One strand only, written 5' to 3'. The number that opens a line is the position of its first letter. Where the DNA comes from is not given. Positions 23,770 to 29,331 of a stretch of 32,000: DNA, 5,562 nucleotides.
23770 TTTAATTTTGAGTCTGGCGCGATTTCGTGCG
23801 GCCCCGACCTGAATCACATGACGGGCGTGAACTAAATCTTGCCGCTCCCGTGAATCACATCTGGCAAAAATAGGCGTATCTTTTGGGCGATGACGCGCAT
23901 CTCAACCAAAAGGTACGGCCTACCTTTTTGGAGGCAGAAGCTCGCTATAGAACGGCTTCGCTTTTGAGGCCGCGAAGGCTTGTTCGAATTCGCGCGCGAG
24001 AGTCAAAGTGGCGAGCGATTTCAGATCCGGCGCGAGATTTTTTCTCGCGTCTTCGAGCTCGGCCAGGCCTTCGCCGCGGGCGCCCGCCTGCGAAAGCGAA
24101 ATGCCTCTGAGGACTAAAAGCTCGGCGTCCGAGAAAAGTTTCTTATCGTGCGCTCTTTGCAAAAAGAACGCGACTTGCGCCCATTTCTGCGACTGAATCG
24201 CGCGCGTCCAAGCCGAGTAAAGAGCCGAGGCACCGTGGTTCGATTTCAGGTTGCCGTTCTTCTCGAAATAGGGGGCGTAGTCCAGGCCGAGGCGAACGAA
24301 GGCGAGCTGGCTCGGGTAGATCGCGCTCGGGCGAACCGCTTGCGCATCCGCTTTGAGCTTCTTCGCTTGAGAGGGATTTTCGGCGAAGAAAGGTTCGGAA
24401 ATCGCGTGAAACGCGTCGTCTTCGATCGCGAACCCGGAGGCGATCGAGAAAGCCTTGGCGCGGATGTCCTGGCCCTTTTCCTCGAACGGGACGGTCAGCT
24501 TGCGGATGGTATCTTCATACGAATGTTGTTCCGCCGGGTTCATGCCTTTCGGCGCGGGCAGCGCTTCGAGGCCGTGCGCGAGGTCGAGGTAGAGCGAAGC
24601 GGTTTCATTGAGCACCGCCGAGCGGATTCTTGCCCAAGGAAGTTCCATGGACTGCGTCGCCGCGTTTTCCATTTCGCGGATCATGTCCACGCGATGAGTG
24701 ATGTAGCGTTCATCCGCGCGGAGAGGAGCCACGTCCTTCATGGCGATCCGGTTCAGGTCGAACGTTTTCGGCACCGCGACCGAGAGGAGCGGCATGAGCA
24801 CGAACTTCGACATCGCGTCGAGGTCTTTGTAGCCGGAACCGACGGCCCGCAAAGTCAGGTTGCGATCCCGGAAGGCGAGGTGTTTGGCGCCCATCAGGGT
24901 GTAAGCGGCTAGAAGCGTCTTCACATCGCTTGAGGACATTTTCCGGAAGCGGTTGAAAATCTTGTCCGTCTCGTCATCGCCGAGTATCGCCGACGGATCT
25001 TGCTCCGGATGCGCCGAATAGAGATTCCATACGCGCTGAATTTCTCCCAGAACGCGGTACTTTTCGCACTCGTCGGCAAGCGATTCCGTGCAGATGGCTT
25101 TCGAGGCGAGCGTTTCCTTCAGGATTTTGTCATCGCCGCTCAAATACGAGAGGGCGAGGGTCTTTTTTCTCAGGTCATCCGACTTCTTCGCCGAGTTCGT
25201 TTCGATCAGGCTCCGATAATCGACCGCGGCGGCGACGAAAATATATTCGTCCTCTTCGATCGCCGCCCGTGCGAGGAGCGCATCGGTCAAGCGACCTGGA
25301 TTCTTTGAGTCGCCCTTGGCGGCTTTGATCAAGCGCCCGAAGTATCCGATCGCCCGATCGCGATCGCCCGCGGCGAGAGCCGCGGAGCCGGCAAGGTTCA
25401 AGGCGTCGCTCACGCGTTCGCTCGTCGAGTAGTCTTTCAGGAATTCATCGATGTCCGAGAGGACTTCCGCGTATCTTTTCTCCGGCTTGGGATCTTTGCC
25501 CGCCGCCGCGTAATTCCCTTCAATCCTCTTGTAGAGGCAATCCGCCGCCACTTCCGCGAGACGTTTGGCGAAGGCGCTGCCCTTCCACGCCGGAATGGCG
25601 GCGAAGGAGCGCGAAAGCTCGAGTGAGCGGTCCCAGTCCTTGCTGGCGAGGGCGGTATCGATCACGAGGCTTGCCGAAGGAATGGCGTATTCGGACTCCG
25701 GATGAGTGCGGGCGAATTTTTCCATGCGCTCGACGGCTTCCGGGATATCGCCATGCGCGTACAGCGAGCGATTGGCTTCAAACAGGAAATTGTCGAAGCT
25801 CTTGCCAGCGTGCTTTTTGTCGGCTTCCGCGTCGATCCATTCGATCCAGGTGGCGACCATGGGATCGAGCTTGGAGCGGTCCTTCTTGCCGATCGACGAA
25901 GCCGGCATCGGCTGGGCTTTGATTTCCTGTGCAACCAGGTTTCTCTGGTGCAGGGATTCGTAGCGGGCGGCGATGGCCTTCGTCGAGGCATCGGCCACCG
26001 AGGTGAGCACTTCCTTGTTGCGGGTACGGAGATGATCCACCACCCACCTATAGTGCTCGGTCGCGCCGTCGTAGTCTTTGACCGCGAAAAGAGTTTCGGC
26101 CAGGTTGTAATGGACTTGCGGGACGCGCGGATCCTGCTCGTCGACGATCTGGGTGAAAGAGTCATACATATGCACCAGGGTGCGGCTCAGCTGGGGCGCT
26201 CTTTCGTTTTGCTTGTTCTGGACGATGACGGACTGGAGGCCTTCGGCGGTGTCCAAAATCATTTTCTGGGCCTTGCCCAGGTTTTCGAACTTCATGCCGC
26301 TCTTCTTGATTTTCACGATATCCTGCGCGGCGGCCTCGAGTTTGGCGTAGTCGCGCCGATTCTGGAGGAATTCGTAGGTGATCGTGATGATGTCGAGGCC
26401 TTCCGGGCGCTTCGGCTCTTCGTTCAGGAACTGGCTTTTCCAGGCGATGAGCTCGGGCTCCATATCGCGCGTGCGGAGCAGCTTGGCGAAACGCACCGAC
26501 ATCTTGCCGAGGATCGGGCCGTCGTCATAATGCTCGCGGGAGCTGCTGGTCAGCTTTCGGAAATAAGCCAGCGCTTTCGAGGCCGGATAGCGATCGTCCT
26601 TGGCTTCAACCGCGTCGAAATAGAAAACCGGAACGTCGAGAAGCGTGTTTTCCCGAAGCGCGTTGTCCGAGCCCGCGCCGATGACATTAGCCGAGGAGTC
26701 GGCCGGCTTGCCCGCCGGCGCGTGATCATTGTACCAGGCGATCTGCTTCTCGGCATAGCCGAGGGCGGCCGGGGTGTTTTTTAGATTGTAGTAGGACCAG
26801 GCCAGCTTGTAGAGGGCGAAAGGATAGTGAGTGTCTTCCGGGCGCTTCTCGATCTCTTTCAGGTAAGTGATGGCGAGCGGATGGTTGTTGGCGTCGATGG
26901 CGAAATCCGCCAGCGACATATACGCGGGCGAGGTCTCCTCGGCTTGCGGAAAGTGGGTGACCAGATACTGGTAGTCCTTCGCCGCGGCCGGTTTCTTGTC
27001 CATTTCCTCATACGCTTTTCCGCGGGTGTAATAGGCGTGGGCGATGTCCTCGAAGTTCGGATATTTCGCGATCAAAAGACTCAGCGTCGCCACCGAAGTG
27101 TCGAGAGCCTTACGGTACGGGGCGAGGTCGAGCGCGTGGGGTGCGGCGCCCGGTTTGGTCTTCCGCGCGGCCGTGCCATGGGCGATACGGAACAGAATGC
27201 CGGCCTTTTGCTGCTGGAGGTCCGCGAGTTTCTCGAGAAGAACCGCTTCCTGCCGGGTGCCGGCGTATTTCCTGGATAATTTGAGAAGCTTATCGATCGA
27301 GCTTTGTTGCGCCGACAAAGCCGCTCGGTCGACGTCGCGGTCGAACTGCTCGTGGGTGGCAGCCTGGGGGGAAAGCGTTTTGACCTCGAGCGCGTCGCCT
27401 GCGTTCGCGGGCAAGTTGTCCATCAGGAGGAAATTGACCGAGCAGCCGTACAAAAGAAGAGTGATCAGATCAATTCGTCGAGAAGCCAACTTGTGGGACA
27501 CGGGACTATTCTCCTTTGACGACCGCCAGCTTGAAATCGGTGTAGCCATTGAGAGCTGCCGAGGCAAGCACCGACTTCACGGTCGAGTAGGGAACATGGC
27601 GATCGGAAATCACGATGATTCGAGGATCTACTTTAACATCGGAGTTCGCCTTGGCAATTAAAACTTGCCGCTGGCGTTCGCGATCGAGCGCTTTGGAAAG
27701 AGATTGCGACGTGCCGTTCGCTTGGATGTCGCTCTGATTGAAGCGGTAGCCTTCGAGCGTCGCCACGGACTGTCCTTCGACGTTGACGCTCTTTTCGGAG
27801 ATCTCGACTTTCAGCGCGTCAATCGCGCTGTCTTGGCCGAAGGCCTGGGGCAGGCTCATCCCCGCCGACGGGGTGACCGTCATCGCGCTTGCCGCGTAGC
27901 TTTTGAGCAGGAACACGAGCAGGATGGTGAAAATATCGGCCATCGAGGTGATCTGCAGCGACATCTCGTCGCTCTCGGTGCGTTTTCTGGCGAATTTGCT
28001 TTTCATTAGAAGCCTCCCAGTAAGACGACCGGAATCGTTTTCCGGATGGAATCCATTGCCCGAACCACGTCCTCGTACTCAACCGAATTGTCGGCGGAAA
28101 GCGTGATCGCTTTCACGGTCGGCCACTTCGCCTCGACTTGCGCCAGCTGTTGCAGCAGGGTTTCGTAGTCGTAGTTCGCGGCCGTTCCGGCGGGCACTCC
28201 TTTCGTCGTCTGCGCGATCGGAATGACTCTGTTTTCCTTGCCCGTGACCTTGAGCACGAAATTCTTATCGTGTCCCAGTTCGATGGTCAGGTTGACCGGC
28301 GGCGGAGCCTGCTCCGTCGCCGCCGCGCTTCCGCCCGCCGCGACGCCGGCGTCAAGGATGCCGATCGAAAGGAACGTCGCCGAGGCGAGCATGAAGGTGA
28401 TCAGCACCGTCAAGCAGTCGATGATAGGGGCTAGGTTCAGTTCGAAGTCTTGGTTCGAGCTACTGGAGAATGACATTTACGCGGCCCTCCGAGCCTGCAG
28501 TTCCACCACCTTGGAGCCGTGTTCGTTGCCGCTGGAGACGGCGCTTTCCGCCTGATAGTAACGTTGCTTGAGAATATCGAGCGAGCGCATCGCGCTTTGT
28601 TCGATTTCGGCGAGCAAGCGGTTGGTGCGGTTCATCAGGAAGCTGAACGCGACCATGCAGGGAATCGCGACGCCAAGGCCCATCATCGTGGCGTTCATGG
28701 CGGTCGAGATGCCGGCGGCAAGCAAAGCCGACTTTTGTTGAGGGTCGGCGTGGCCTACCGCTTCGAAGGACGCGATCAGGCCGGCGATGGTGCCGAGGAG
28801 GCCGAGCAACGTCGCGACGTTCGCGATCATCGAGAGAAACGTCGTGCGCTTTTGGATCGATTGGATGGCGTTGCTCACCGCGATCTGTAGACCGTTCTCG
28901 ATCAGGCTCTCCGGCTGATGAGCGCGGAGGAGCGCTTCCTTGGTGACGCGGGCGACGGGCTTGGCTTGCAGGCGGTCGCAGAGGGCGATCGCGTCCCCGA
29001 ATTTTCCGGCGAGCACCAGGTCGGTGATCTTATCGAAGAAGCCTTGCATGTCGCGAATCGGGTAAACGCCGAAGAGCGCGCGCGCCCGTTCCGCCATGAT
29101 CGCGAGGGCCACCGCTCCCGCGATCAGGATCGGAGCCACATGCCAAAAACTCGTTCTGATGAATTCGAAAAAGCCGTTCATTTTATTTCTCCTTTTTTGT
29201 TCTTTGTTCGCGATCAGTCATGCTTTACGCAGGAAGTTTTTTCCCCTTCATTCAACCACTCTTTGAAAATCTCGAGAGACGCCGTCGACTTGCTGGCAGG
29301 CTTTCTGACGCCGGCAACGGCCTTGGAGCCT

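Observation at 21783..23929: A 2.1-kb two-gene module bounded by composite inverted palindromic repeats splits a Glt-like gliding gene cluster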

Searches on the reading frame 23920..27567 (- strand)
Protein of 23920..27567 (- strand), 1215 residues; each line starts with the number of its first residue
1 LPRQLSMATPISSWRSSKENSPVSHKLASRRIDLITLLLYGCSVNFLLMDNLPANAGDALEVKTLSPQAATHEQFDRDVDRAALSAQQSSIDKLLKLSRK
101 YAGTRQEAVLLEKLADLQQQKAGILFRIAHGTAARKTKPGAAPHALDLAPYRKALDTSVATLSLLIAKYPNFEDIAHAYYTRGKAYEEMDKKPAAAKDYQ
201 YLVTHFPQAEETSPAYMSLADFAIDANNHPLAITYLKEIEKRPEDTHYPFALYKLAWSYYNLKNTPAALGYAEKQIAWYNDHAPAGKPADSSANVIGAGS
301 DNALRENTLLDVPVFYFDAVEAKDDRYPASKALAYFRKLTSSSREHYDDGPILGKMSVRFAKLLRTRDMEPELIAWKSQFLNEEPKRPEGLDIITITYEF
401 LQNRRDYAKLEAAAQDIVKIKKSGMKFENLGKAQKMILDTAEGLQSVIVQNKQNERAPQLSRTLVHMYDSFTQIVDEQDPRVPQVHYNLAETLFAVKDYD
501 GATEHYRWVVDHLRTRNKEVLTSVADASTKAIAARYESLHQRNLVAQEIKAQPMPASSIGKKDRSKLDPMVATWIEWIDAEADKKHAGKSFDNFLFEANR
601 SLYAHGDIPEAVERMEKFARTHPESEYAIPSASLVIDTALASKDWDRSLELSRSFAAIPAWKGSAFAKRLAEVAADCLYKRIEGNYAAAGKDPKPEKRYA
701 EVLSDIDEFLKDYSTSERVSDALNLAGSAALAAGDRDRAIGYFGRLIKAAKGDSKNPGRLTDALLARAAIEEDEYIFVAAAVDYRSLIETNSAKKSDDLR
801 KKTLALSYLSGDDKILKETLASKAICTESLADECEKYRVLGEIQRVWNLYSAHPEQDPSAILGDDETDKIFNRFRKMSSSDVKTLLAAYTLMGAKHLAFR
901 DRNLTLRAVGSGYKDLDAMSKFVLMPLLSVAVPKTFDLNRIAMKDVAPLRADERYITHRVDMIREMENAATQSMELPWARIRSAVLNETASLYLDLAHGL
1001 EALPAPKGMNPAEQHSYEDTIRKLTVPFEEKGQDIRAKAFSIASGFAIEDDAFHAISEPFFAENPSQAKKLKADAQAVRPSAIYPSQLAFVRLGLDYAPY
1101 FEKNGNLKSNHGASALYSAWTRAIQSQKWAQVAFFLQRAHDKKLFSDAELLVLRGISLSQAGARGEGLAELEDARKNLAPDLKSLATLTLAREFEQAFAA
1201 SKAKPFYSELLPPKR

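Call 8: search_protein_families(library=pfam, proteins=[window:23920-27567:-], max_evalue=0.01)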
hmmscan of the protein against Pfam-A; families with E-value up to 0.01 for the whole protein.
window:23920-27567:- (1215 aa): 12 families
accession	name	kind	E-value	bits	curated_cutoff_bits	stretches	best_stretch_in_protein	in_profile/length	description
PF13174.12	TPR_6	-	1.8e-10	41.2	26.3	0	251-272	2-23/33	Tetratricopeptide repeat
PF07719.23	TPR_2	-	3.4e-10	39.7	27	0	176-208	1-33/34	Tetratricopeptide repeat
PF13432.12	TPR_16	-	3.6e-09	37.3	32.7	0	180-243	1-62/65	Tetratricopeptide repeat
PF00515.34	TPR_1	-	3.7e-07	30.1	27.8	0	484-508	2-26/34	Tetratricopeptide repeat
PF14559.12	TPR_19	-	3.2e-06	27.8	25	0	476-503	18-45/68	Tetratricopeptide repeat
PF13424.12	TPR_12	-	2.4e-05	24.9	30.1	0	473-512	35-74/77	Tetratricopeptide repeat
PF13428.12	TPR_14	-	0.00011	23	23.5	0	722-753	3-34/44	Tetratricopeptide repeat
PF13431.12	TPR_17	-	0.00015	22.2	24.4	0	477-502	7-32/34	Tetratricopeptide repeat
PF13525.12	YfiO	-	0.0002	21.6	25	0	595-722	8-129/203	Outer membrane lipoprotein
PF13181.12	TPR_8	-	0.0017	18.8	25.7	0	176-199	1-24/34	Tetratricopeptide repeat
PF25058.1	ARM_TT21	-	0.0043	17.5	27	0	173-260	54-139/155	Tetratricopeptide repeat protein 21 ARM repeat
PF13176.12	TPR_7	-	0.0098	16.4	27.9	0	722-754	1-33/36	Tetratricopeptide repeat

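Call 9: search_protein_families(library=ncbifam, proteins=[window:23920-27567:-], max_evalue=0.01)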
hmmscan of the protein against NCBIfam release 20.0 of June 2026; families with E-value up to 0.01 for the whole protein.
window:23920-27567:- (1215 aa): 4 families
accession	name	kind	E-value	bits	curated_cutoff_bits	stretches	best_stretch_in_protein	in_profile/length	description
TIGR02795.1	tol_pal_ybgF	equivalog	3.8e-19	69.4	90.1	2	160-242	23-105/119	tol-pal system protein YbgF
TIGR03302.1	OM_YfiO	subfamily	1.9e-06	27.6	81.4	0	176-263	33-121/239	outer membrane protein assembly factor BamD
NF052312.1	T9SS_PorW_SprE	equivalog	0.0013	17.5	250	2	151-241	116-207/716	type IX secretion system periplasmic lipoprotein PorW/SprE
NF008068.0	PRK10803.1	equivalog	0.0047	16.9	383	0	681-756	141-216/263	cell division protein CpoB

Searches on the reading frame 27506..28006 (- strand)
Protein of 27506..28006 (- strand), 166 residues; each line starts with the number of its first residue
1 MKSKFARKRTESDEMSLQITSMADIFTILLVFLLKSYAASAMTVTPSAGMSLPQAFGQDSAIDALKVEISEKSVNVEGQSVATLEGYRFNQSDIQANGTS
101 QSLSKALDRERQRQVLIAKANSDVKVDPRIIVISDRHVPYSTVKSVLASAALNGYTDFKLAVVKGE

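Call 8: search_protein_families(library=pfam, proteins=[window:27506-28006:-], max_evalue=0.01)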
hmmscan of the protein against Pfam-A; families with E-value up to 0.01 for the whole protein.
window:27506-28006:- (166 aa): 1 family
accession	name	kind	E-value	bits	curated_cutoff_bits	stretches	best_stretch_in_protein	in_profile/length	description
PF02472.21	ExbD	-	6.2e-14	52.6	25.4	1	12-163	3-126/128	Biopolymer transport protein ExbD/TolR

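Call 9: search_protein_families(library=ncbifam, proteins=[window:27506-28006:-], max_evalue=0.01)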
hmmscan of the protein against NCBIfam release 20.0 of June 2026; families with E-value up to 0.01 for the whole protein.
window:27506-28006:- (166 aa): 1 family
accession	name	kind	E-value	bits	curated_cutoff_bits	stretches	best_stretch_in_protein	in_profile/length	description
TIGR02801.1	tolR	equivalog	0.00073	20.2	127.3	0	17-151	5-117/129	protein TolR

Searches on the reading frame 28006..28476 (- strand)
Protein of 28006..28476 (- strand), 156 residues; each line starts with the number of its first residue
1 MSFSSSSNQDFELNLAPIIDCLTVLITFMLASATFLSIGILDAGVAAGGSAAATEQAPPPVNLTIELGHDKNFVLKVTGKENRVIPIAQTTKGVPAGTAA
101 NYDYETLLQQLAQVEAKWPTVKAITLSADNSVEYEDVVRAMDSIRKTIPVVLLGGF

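Call 8: search_protein_families(library=pfam, proteins=[window:28006-28476:-], max_evalue=0.01)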
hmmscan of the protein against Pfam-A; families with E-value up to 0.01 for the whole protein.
window:28006-28476:- (156 aa): 2 families
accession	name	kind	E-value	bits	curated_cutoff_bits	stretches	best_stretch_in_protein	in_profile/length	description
PF02472.21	ExbD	-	1.3e-14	54.8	25.4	1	9-146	4-115/128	Biopolymer transport protein ExbD/TolR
PF14435.11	SUKH-4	-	0.0048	17.4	25.5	1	51-141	68-154/179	SUKH-4 immunity protein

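Call 9: search_protein_families(library=ncbifam, proteins=[window:28006-28476:-], max_evalue=0.01)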
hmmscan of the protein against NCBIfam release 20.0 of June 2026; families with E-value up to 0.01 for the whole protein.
window:28006-28476:- (156 aa): 5 families
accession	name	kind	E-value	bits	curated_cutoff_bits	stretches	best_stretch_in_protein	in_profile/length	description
TIGR02801.1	tolR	equivalog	1.1e-07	32.5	127.3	1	12-146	4-118/129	protein TolR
TIGR02803.1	ExbD_1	equivalog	2e-06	27.9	152.95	1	11-146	2-110/122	TonB system transport protein ExbD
NF008429.0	PRK11267.1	equivalog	3.5e-06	27.1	216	1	10-147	15-125/141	TonB system transport protein ExbD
TIGR02804.1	ExbD_2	equivalog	6.6e-06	26.5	123.45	1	12-75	3-64/121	TonB system transport protein ExbD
NF008248.0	PRK11024.1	equivalog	0.0072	16.4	162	0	11-100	14-84/142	colicin uptake protein TolR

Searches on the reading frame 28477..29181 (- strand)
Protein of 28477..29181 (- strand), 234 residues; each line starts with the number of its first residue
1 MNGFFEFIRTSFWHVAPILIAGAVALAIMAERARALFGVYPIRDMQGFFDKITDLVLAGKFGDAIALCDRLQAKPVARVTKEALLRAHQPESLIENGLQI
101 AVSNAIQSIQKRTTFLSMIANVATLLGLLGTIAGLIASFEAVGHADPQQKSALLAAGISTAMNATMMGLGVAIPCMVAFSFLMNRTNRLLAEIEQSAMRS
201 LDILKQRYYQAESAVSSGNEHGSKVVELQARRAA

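Call 8: search_protein_families(library=pfam, proteins=[window:28477-29181:-], max_evalue=0.01)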
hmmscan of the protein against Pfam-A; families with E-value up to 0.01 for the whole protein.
window:28477-29181:- (234 aa): 1 family
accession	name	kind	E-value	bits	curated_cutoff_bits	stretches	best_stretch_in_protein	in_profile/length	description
PF01618.21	MotA_ExbB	-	5.4e-26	91.3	22.9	1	75-194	5-126/127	MotA/TolQ/ExbB proton channel family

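Call 9: search_protein_families(library=ncbifam, proteins=[window:28477-29181:-], max_evalue=0.01)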
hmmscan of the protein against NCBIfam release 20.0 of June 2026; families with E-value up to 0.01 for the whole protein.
window:28477-29181:- (234 aa): 8 families
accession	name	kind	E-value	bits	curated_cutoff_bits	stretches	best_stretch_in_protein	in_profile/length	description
TIGR02796.1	tolQ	equivalog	2.9e-19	69.7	221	1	80-204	90-214/216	protein TolQ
NF008066.0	PRK10801.1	equivalog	7.2e-13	48.5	403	1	86-210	97-223/230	Tol-Pal system protein TolQ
TIGR02805.1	exbB2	equivalog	7.7e-12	45.5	135.35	1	107-187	49-128/138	TonB-system energizer ExbB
TIGR02797.1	exbB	equivalog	6.7e-11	42.4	206.2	1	100-188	106-193/211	tonB-system energizer ExbB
NF007722.0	PRK10414.1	equivalog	1.5e-09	37.7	402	1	106-209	123-224/244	tol-pal system-associated acyl-CoA thioesterase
NF006583.0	PRK09109.1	equivalog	0.00011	21.5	237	1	41-173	70-197/246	flagellar motor protein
NF006284.1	PRK08456.1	equivalog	0.00079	18.7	380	1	90-175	120-199/252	flagellar motor stator protein MotA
NF006527.0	PRK08990.1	equivalog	0.00088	18.6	341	1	53-180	81-205/254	flagellar motor protein PomA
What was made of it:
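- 27506..29181 (-): AglRQS-like motor (one MotA/ExbB gene and two ExbD genes) upstream of the TPR gene. Calls 8 and 9.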
